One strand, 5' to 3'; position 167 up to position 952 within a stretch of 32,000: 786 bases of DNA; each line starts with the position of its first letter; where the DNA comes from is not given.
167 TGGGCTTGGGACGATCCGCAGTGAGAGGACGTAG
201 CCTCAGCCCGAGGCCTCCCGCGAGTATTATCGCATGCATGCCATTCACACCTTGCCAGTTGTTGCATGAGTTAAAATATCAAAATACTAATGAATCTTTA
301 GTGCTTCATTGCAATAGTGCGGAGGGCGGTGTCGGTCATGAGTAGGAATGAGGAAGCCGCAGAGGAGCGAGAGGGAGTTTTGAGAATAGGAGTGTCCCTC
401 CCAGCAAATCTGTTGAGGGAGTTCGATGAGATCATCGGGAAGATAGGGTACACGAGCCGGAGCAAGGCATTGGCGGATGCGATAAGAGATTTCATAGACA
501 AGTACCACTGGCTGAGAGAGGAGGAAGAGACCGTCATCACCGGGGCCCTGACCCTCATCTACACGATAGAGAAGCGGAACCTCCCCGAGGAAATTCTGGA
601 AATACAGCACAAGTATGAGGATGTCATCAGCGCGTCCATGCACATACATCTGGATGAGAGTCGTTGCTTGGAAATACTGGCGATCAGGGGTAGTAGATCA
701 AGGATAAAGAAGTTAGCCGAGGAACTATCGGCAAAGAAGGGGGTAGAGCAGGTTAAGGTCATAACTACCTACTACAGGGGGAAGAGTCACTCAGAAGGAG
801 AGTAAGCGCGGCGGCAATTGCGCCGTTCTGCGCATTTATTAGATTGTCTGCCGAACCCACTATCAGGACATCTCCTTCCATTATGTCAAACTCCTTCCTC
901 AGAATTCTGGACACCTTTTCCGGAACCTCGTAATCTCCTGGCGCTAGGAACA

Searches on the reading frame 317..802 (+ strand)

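Call 117: search_protein_families(library=pfam, proteins=[window:317-802:+])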
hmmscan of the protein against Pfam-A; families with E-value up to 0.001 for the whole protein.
window:317-802:+ (162 aa): 2 families
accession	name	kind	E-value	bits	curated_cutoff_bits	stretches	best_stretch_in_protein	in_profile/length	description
PF08753.17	NikR_C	-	3.6e-26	91.6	22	1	76-151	2-77/77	NikR C terminal nickel binding domain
PF01402.27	RHH_1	-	4.5e-05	23.7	20.5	1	23-62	1-39/39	Ribbon-helix-helix protein, copG family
